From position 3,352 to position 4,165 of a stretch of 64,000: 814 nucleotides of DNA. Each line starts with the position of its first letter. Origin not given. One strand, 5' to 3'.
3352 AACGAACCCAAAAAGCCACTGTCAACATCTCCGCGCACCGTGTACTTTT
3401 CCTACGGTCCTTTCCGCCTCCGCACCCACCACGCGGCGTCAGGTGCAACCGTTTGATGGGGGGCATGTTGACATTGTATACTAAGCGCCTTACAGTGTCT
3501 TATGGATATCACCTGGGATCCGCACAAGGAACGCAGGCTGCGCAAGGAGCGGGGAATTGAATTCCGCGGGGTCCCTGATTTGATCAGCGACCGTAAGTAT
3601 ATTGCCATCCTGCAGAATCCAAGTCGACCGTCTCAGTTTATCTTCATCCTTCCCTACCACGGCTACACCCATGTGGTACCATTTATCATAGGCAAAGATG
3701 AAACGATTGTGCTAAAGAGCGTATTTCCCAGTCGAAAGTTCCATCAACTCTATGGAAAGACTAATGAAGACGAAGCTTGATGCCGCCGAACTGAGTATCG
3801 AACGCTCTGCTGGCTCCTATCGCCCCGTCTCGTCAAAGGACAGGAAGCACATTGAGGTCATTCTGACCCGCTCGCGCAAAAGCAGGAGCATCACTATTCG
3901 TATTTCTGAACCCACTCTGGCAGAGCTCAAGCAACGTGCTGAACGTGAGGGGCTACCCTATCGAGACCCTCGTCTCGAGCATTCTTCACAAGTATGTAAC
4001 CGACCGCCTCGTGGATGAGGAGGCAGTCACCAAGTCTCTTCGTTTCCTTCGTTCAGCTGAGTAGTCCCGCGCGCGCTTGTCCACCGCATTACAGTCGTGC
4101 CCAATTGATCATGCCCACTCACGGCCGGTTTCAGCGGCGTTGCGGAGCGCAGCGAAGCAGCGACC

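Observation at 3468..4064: Inverted brnT/brnA toxin-antitoxin cassette whose antitoxin gene is frameshifted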

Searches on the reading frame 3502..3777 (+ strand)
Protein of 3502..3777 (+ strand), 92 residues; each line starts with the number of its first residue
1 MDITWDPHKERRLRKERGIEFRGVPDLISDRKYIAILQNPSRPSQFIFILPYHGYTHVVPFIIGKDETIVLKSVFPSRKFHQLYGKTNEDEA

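Call 3: search_protein_families(library=pfam, proteins=[window:3502-3777:+], max_evalue=1)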
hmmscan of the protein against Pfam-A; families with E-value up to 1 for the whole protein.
seq(92 aa): 1 family
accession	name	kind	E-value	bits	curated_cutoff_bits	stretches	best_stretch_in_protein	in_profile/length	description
PF04365.19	BrnT_toxin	-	0.0036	18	34.5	1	5-66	1-63/77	Ribonuclease toxin, BrnT, of type II toxin-antitoxin system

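Call 4: search_protein_families(library=ncbifam, proteins=[window:3502-3777:+], max_evalue=1)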
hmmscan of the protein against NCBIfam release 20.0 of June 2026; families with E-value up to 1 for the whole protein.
seq(92 aa): 0 families

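Call 20: find_homologous_proteins(query=window:3502-3777:+, max_evalue=0.001)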
Query seq(92 aa) (92 aa): 46 proteins with E <= 0.001 among 47 candidates.
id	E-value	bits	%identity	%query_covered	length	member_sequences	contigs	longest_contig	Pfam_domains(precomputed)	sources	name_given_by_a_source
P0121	1.6e-56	206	100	100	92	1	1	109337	-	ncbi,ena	-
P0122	1.1e-46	175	83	98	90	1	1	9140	-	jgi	jgi:hypothetical protein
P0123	2.0e-46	174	86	98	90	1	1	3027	-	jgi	jgi:uncharacterized DUF497 family protein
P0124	2.7e-46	173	80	100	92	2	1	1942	-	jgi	jgi:hypothetical protein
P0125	6.4e-45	169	80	100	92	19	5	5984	-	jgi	jgi:hypothetical protein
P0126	7.3e-45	169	86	98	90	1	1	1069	-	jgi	jgi:hypothetical protein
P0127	1.3e-44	168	82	98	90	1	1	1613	-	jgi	jgi:uncharacterized DUF497 family protein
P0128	1.0e-43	165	82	98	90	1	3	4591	-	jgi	jgi:hypothetical protein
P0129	1.7e-42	161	78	100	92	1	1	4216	-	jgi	jgi:hypothetical protein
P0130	2.0e-42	161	78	100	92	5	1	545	-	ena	-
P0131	8.1e-42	159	77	100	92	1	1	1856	-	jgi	jgi:uncharacterized DUF497 family protein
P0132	9.8e-41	155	76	98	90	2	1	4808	-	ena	-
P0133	9.9e-41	155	75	100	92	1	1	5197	-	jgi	jgi:uncharacterized DUF497 family protein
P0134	1.1e-40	155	76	100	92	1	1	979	-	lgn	-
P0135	2.5e-40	154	78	96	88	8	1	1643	-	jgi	jgi:uncharacterized DUF497 family protein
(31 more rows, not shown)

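Call 22: search_solved_structures(query=A3, max_evalue=1, show_alignments=2)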
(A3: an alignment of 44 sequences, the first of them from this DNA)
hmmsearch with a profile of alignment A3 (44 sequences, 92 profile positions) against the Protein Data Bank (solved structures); distinct sequences matched with E-value up to 1: 0.

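Call 24: search_protein_families(library=pfam, alignment_id=A3, max_evalue=0.01)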
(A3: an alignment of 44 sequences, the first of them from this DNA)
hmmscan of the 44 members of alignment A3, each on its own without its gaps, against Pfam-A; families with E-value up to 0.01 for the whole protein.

A. member 1, seq(92 aa): 1 family
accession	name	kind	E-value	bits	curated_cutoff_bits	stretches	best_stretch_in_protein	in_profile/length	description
PF04365.19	BrnT_toxin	-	0.0036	18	34.5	1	5-66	1-63/77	Ribonuclease toxin, BrnT, of type II toxin-antitoxin system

B. families by the number of members that match (of 44 scanned): 3 families
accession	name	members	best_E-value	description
PF04365.19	BrnT_toxin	27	0.00023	Ribonuclease toxin, BrnT, of type II toxin-antitoxin system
PF14076.12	DUF4258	11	6.5e-05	Domain of unknown function (DUF4258)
PF21142.3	A2M_bMG2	1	0.0075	Bacterial alpha-2 macroglobulin MG2 domain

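Call 25: find_related_loci(query=A3, collection=genome_contigs, flank=6000)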
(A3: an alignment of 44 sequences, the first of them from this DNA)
Query A3 (92 aa) in genome_contigs; peptide patterns used: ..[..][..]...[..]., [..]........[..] (x = any residue, [..] = any of these).
197 stretches matched a pattern; 128 encode a relative of the query (tblastn E <= 1e-3); the best 80 are kept; 80 distinct loci.
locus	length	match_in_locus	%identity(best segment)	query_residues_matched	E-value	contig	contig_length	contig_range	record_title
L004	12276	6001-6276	77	1-92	9e-48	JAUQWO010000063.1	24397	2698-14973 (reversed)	MAG: Bacteroidota bacterium isolate BIN5 contig_221787, whole genome shotgun sequence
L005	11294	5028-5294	76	1-89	4e-46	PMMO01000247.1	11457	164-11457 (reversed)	MAG: Ignavibacteriae bacterium isolate fen_1255 73.20100900_E1D.85_contig_16867, whole genome shotgun sequence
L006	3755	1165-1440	65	1-92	1e-40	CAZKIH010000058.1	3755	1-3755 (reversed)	MAG TPA_asm: uncultured Ignavibacteria bacterium isolate SRP173033_co2_66 genome assembly, contig: NODE_21604_length_375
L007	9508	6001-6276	63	1-92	1e-38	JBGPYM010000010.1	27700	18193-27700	MAG: Bacteroidota bacterium isolate OBJ1_062018_090_13 k141_555796_length_27700_cov_10.5556, whole genome shotgun sequen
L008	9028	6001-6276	58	1-92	2e-33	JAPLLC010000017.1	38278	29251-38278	MAG: Candidatus Methylomirabilota bacterium isolate LacPavin_0419_WC70L_MAG_65_10 LacPavin_0419_WC70L_scaffold_458210, w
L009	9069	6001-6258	56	1-86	1e-32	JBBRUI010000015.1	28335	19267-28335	MAG: Bacteroidota bacterium isolate La3_concoct.179 La3_concoct.179_K_701085_L_28335_cov_18.0003, whole genome shotgun s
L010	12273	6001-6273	58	1-92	2e-32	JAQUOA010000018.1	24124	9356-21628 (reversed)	MAG: Bacteroidota bacterium isolate STD1_190 NODE_4464_length_24124_cov_5.943743_Sandtown_D1, whole genome shotgun seque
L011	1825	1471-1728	53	1-86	6e-31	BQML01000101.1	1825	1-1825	MAG: Bacteroidia bacterium HBSIN02 DNA, sequence101, whole genome shotgun sequence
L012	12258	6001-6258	53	1-86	3e-30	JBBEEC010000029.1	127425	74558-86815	MAG: Bacteroidota bacterium isolate LejiaF_53_86 Lejia_F_213_length_127425_cov_51, whole genome shotgun sequence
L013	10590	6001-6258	56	1-86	2e-30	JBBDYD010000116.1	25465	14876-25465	MAG: Bacteroidota bacterium isolate LejiaD_53_15 Lejia_D_3140_length_25465_cov_9, whole genome shotgun sequence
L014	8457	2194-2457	55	1-88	3e-30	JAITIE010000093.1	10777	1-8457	MAG: Candidatus Margulisiibacteriota bacterium isolate Pcl387_bin101 k119_2267667, whole genome shotgun sequence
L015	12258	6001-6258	52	1-86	1e-29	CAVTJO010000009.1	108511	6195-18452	MAG: uncultured Bacteroidetes bacterium isolate MFD05942.bin.1.467 genome assembly, contig: contig_24263, whole genome s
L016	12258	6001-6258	52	1-86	1e-29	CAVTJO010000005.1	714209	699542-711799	MAG: uncultured Bacteroidetes bacterium isolate MFD05942.bin.1.467 genome assembly, contig: contig_15798, whole genome s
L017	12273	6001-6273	53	1-92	2e-29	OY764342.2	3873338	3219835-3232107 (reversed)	MAG: Spirochaetia bacterium isolate 9506cec9-e293-4340-b26d-6248213b6694 genome assembly, chromosome: 1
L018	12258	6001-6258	52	1-86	1e-29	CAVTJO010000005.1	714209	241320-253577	MAG: uncultured Bacteroidetes bacterium isolate MFD05942.bin.1.467 genome assembly, contig: contig_15798, whole genome s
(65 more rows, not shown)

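Call 26: predict_structure(alignment_id=A3)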
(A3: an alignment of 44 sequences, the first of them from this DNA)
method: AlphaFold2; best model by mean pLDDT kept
length: 92 residues; sequences in the alignment: 44
mean_pLDDT: 88.8   pTM: 0.78
mean pLDDT of the five models: 88.8, 88.7, 87.2, 86.7, 74.1
residues with pLDDT >= 90: 63; 70-90: 22; 50-70: 4; < 50: 3
segments of 3 or more residues with pLDDT < 50: 90-92
pLDDT, mean of each block of 10 residues (from residue 1): 91 88 92 94 94 93 93 93 71 41
secondary structure, 60 per line:
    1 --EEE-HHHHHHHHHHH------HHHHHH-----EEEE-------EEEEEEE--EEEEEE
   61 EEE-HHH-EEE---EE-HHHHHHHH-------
elements in order: E3-5 H7-17 H24-29 E35-38 E46-52 E55-63 E69-71 H78-85

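Call 29: fold_search(model_id=the predicted structure, library=pdb)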
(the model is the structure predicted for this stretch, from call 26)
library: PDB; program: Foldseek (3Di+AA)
matches with E <= 10: 1042; with E <= 0.001: 0
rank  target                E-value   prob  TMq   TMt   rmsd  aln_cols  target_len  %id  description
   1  3u97                  1.3e-03  1.00  0.61  0.71   2.8        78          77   20  1.1 Angstrom-resolution crystal structure of the Brucella abortus ribonuclease toxin, BrnT (released 2012-02-22)
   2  2kc8_MODEL_1_A        2.8e-02  0.72  0.36  0.35   9.5       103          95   12  Structure of E. coli toxin RelE (R81A/R83A) mutant in complex with antitoxin RelBc (K47-L79) peptide (released 2009-03-17)
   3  6af4_C                3.8e-02  0.85  0.42  0.35   5.6        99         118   16  Toxin-Antitoxin module from Streptococcus pneumoniae (released 2019-08-14)
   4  2ysx_MODEL_1_A        8.3e-02  0.57  0.31  0.25  11.9        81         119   11  Solution structure of the human SHIP SH2 domain (released 2008-04-08)
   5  8c24_B                1.1e-01  0.77  0.46  0.45   5.6        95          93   17  ParDE1 toxin-antitoxin complex from Mycobacterium tuberculosis (rv1960c-rv1959c) (released 2023-12-20)
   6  5jaa_D                1.3e-01  0.89  0.52  0.47   7.6        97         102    6  Crystal structure of the HigBA2 toxin-antitoxin complex (released 2017-04-05)
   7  5u1q_A                1.6e-01  0.35  0.33  0.30  11.7        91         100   12  Grb7-SH2 with bicyclic peptide inhibitor (released 2017-11-15)
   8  6af3_E                1.8e-01  0.57  0.42  0.35   5.5        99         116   16  Toxin-Antitoxin module from Streptococcus pneumoniae (released 2019-08-14)
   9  5u1q_D                1.8e-01  0.30  0.32  0.29  11.6        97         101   11  Grb7-SH2 with bicyclic peptide inhibitor (released 2017-11-15)
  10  5ja8_E                1.9e-01  0.66  0.44  0.40   5.2        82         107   10  Crystal structure of the HigB2 toxin in complex with Nb2 (released 2017-04-05)
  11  6af4_A                2.0e-01  0.51  0.38  0.31   5.4        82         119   18  Toxin-Antitoxin module from Streptococcus pneumoniae (released 2019-08-14)
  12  8vl4_MODEL_1_A        2.3e-01  0.25  0.30  0.28  10.6        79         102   14  Solution NMR Structure of de novo design protein 312 parent (released 2024-08-07)
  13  3m7f_A                2.3e-01  0.25  0.32  0.28  11.6        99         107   13  Crystal structure of the Nedd4 C2/Grb10 SH2 complex (released 2010-10-27)
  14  7lbm_0                2.3e-01  0.25  0.30  0.06   5.9        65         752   14  Structure of the human Mediator-bound transcription pre-initiation complex (released 2021-03-24)
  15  9bln_U                2.8e-01  0.85  0.38  0.07   3.4        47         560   19  The structure of human Pdcd4 bound to the 40S-eIF4A-eIF3-eIF1 complex (released 2024-09-04)
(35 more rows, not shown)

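Call 43: find_related_loci(query=window:3502-3777:+, collection=metagenome_contigs, flank=4000)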
Query seq(92 aa) (92 aa) in metagenome_contigs; peptide patterns used: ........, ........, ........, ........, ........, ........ (x = any residue, [..] = any of these).
213 stretches matched a pattern; 2 encode a relative of the query (tblastn E <= 1e-3); 2 distinct loci.
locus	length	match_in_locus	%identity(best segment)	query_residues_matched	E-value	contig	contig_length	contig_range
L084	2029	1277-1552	80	1-92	2e-52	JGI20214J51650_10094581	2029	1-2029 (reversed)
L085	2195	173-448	74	1-92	2e-48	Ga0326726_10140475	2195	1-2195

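Call 44: find_encoding_contigs(protein=P0123, flank=3000, max_places=2)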
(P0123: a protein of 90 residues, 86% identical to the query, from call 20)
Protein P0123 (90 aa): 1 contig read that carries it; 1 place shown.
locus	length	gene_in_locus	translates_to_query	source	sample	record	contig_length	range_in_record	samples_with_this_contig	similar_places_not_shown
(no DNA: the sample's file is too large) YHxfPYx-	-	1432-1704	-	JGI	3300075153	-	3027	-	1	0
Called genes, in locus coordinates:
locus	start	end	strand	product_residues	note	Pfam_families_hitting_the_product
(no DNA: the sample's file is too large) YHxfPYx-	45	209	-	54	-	-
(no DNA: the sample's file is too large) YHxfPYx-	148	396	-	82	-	PF13620:CarboxypepD_reg, PF13715:CarbopepD_reg_2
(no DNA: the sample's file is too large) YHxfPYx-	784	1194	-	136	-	PF00383:dCMP_cyt_deam_1 (weak)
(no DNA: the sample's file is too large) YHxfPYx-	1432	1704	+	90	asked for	-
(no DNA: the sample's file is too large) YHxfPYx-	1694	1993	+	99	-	PF12441:CopG_antitoxin (weak), PF14384:BrnA_antitoxin (weak)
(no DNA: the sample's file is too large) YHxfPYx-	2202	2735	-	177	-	-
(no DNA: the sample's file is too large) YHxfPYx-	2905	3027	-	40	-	?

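Call 45: find_encoding_contigs(protein=P0122, flank=5000, max_places=2)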
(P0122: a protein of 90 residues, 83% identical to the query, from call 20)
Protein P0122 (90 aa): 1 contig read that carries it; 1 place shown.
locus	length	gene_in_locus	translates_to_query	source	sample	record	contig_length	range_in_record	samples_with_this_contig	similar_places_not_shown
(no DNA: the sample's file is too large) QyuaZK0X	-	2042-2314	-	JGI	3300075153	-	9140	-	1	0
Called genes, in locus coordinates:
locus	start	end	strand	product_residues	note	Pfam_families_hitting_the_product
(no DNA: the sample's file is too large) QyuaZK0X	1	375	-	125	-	?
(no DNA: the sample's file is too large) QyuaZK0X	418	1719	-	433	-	PF06123:CreD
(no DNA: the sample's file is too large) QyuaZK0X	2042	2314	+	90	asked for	-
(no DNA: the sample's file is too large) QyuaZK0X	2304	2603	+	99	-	PF12441:CopG_antitoxin (weak), PF14384:BrnA_antitoxin (weak)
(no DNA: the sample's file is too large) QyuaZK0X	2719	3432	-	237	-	PF09382:RQC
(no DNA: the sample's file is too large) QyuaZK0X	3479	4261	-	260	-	PF18962:Por_Secre_tail (faint)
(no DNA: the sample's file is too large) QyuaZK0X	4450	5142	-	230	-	PF13568:OMP_b-brl_2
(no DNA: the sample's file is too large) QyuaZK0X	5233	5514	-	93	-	-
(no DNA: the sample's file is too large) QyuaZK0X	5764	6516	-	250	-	PF03476:MOSC_N (weak), PF03473:MOSC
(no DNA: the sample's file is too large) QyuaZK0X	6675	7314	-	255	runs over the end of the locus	PF13432:TPR_16 (faint)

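Call 46: find_encoding_contigs(protein=P0125, flank=4000, max_places=5)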
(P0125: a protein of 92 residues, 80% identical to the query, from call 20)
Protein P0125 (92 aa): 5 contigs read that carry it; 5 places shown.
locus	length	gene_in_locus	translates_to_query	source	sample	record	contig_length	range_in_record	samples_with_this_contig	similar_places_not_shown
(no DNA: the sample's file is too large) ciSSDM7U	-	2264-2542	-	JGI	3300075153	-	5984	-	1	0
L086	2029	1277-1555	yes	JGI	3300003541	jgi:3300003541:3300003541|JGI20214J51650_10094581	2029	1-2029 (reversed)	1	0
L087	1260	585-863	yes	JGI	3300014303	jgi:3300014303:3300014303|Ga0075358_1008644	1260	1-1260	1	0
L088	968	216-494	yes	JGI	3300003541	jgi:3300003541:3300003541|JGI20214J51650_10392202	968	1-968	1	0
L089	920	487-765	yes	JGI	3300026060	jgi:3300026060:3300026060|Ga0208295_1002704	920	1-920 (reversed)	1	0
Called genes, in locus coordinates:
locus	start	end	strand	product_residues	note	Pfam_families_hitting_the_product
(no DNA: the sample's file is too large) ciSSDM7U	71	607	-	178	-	-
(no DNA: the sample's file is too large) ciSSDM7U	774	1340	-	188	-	-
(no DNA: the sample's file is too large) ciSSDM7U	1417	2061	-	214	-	PF13568:OMP_b-brl_2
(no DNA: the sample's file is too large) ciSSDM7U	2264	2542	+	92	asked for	-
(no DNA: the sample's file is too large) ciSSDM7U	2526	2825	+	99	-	PF12441:CopG_antitoxin (weak)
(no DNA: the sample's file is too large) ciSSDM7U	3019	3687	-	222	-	PF13505:OMP_b-brl (weak), PF13568:OMP_b-brl_2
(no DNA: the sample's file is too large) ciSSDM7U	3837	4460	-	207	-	-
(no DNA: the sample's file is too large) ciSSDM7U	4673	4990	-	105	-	-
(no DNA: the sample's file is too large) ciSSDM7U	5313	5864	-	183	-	-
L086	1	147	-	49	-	?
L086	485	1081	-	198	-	-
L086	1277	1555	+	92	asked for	-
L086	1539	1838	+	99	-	PF12441:CopG_antitoxin (weak)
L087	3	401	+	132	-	?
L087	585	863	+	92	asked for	-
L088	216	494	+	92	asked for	-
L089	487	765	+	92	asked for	-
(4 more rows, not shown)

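Call 50: list_cluster_members(proteins=[P0070, P0121])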
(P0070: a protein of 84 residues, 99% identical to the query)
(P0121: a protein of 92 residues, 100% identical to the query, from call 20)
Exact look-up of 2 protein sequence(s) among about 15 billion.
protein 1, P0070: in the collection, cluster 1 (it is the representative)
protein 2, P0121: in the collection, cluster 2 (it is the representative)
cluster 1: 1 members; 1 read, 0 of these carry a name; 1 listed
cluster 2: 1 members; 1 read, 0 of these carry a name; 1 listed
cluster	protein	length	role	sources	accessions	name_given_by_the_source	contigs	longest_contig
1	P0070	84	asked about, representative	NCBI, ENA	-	-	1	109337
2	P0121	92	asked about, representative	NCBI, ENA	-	-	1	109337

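Call 51: find_encoding_contigs(protein=P0121, flank=2000, max_places=6)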
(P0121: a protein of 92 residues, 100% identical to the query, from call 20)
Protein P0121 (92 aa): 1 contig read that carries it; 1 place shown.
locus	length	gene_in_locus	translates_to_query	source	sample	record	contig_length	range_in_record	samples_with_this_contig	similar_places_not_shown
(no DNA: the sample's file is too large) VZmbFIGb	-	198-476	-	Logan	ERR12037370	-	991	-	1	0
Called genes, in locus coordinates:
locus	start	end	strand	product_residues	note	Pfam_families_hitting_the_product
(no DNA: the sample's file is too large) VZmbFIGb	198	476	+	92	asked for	-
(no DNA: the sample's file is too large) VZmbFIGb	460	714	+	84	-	-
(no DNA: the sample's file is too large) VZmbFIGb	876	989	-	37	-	?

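Call 78: search_solved_structures(query=window:3502-3777:+, max_evalue=10, show_alignments=3)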
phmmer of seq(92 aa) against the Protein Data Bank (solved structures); distinct sequences matched with E-value up to 10: 1.
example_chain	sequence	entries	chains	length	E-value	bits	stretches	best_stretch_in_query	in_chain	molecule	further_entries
9fqr_I6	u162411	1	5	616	0.89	13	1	3-44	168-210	Dynein intermediate chain 2, axonemal isoform X2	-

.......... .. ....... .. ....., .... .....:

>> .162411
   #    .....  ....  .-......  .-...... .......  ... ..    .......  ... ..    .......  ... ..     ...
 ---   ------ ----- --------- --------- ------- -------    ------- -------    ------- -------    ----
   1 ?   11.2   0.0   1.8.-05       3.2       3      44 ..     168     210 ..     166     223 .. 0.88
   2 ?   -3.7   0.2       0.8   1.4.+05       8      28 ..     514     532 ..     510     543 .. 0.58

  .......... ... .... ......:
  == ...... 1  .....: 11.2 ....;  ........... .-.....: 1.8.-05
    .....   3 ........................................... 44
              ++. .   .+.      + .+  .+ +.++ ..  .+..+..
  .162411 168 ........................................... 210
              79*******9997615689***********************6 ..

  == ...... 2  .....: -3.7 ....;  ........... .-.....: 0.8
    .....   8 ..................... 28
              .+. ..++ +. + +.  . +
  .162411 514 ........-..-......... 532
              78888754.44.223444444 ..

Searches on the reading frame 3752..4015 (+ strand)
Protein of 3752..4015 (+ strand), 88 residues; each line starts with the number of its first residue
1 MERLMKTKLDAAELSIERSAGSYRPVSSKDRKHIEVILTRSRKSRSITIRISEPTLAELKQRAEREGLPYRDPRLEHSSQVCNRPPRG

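Call 3: search_protein_families(library=pfam, proteins=[window:3752-4015:+], max_evalue=1)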
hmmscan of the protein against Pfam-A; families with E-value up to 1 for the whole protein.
seq(88 aa): 5 families
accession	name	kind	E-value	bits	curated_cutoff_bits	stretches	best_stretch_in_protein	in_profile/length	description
PF12441.14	CopG_antitoxin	-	0.00051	21.2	28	1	41-71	39-69/79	CopG antitoxin of type II toxin-antitoxin system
PF01402.27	RHH_1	-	0.048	14.1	20.5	1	47-68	2-23/39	Ribbon-helix-helix protein, copG family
PF22513.2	FitA-like_RHH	-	0.061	13.7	27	1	46-67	2-24/39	Antitoxin FitA-like, ribbon-helix-helix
PF14384.12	BrnA_antitoxin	-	0.12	13.3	26.1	1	14-64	5-54/68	BrnA antitoxin of type II toxin-antitoxin system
PF21983.2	NikA-like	-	0.15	12.7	27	1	42-68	2-28/72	Mobilization protein NikA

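Call 4: search_protein_families(library=ncbifam, proteins=[window:3752-4015:+], max_evalue=1)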
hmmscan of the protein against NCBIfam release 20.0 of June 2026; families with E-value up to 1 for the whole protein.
seq(88 aa): 1 family
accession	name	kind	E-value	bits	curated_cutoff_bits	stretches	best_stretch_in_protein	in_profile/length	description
NF047743.1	CG0192_fam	hypoth_equivalog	0.0074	16.2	120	1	6-52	13-59/113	CG0192 family protein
